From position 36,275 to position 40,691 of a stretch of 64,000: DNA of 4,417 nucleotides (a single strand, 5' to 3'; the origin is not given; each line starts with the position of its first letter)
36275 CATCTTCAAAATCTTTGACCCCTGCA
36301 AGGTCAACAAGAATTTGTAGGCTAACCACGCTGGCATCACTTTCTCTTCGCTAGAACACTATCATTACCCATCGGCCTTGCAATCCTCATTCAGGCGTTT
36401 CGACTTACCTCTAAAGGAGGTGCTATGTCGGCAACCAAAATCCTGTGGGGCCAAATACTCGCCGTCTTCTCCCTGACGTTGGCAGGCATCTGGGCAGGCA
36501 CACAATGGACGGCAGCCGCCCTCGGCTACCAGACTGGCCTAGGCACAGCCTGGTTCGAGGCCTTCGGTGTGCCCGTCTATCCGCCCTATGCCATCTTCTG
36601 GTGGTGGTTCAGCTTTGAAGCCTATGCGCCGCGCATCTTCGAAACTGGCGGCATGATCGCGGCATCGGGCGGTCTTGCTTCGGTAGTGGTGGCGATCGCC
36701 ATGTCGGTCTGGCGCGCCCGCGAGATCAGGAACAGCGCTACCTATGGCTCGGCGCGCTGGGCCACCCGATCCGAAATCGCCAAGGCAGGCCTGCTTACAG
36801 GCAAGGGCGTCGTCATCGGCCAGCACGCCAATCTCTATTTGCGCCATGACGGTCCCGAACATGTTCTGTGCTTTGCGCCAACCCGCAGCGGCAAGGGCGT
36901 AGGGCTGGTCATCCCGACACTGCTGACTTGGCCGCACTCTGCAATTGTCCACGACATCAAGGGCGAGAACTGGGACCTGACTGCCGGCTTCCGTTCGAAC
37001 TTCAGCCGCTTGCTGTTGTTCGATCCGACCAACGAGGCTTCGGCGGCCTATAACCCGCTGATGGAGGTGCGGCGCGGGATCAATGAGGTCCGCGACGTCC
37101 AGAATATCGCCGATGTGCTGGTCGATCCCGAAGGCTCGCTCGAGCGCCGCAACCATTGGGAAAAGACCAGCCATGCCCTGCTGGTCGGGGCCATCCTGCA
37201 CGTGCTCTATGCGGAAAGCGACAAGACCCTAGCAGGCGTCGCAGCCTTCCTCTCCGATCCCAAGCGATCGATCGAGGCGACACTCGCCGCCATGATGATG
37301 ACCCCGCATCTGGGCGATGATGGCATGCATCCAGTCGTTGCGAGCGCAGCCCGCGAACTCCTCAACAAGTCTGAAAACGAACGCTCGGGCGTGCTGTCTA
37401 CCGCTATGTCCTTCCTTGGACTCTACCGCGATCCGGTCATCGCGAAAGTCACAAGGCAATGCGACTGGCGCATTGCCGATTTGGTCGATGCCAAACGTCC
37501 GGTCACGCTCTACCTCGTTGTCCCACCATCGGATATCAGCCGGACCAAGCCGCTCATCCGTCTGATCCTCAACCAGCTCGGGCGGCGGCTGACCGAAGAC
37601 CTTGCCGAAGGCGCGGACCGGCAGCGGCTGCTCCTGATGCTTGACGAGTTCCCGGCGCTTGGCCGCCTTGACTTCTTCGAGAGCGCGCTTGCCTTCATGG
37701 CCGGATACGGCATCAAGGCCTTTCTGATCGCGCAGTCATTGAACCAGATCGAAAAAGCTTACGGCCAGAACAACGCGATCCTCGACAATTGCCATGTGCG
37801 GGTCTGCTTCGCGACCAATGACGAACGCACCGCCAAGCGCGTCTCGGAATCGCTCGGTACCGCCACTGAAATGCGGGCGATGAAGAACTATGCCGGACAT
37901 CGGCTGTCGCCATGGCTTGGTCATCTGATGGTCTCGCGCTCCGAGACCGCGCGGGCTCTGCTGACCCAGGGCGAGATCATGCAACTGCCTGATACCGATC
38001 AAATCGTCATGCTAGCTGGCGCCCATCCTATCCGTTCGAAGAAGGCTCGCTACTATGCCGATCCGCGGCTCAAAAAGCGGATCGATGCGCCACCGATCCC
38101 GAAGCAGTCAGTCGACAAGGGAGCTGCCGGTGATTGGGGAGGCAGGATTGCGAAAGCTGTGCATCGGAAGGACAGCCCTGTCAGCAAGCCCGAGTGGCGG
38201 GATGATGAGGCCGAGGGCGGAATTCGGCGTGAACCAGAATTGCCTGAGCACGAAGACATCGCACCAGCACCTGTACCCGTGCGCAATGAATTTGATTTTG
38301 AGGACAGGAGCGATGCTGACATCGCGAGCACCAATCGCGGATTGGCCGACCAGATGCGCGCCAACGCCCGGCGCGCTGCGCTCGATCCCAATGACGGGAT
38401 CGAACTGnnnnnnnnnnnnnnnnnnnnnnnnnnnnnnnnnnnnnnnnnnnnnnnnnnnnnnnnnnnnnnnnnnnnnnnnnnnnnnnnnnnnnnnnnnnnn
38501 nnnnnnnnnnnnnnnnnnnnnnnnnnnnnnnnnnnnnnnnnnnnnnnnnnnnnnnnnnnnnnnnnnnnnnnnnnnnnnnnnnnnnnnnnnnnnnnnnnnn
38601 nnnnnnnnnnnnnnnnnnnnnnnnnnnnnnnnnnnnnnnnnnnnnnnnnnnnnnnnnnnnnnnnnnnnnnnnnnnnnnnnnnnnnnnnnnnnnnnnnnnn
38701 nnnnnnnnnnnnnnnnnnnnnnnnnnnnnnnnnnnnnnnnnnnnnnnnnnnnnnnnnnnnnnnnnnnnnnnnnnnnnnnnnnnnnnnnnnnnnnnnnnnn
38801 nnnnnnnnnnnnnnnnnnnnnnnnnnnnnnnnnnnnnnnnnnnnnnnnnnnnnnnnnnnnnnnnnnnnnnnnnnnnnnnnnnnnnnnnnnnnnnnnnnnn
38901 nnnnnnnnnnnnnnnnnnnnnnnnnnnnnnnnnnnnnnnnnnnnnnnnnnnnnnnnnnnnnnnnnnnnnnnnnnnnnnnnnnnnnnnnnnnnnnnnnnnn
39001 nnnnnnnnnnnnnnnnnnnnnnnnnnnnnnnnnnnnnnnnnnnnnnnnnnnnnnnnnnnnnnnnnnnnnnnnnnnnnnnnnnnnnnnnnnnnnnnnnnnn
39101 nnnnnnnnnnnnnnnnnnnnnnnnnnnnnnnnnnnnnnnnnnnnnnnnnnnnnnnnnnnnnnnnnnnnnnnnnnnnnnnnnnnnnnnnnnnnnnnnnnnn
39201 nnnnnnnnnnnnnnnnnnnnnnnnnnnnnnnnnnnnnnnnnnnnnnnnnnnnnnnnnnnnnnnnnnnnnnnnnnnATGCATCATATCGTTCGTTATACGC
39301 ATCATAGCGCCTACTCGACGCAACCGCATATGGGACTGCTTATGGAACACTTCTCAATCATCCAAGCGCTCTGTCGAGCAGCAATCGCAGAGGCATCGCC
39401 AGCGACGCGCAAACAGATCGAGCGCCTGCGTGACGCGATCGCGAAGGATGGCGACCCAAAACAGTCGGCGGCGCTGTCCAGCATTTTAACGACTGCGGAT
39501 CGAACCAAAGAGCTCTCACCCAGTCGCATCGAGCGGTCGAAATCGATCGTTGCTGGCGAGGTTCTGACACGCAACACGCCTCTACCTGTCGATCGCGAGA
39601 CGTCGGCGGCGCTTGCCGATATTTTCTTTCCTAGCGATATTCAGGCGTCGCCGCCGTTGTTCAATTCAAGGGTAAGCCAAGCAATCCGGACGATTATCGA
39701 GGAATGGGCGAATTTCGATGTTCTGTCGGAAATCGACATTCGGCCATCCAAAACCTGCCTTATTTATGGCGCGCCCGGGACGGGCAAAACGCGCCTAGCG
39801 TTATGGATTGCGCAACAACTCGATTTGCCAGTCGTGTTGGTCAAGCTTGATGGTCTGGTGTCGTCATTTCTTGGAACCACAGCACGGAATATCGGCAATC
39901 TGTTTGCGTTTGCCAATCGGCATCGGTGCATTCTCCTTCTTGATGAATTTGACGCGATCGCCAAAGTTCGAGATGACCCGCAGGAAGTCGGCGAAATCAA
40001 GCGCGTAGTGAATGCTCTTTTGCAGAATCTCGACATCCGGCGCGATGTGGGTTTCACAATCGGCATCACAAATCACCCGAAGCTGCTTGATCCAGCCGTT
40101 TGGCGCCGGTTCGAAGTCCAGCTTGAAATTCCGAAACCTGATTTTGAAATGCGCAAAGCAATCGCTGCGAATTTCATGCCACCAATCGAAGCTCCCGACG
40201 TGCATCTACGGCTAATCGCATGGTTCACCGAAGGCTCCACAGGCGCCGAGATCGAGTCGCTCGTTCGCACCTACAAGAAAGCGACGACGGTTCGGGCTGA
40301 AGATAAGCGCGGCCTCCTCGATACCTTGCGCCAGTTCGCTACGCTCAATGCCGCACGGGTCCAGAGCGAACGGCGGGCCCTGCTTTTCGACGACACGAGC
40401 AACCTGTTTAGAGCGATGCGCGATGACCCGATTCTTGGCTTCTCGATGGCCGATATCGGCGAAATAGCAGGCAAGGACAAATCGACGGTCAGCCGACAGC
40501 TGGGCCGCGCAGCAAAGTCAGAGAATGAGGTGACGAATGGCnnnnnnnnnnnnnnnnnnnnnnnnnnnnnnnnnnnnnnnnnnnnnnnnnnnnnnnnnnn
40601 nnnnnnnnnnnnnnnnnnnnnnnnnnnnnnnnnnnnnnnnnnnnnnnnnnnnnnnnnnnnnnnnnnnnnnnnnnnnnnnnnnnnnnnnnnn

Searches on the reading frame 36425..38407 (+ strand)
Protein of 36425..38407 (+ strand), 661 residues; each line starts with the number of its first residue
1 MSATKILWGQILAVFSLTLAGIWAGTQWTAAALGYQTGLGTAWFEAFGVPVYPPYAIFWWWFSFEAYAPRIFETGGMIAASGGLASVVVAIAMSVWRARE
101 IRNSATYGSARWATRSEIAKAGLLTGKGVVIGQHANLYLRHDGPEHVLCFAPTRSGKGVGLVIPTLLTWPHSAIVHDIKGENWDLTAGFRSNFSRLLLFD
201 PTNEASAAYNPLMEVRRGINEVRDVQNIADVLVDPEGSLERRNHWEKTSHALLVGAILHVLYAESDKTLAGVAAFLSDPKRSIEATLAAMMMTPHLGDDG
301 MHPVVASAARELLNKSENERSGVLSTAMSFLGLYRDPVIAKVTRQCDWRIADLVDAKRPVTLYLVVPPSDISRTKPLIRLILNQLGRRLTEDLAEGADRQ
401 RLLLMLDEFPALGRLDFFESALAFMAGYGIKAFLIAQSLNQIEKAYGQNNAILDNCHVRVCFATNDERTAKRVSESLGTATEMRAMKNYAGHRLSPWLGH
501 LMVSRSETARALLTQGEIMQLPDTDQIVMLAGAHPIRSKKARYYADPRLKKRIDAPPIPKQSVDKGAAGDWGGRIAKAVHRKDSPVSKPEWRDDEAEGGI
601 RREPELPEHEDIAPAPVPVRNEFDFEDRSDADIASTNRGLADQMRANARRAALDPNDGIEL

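Call 36: search_protein_families(library=pfam, proteins=[window:36425-38407:+], max_evalue=0.00001)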
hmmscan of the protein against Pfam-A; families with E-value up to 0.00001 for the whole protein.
window:36425-38407:+ (661 aa): 3 families
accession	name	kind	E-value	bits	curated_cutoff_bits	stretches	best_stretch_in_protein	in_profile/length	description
PF02534.20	T4SS-DNA_transf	-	1.4e-101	341.1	20.1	1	111-560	1-462/468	Type IV secretory system Conjugative DNA transfer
PF10412.15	TrwB_AAD_bind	-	4.8e-29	101.9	20.5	1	171-536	44-381/387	Type IV secretion-system coupling protein DNA-binding domain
PF12696.13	TraG-D_C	-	1.5e-28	99.7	22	1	401-522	1-125/126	TraM recognition site of TraD and TraG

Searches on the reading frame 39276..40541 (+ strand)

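Call 36: search_protein_families(library=pfam, proteins=[window:39276-40541:+], max_evalue=0.00001)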
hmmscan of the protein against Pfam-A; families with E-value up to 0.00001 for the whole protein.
window:39276-40541:+ (422 aa): 1 family
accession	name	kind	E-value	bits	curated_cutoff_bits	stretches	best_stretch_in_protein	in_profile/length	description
PF00004.35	AAA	-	3e-27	96.1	21.2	1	162-286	2-130/131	ATPase family associated with various cellular activities (AAA)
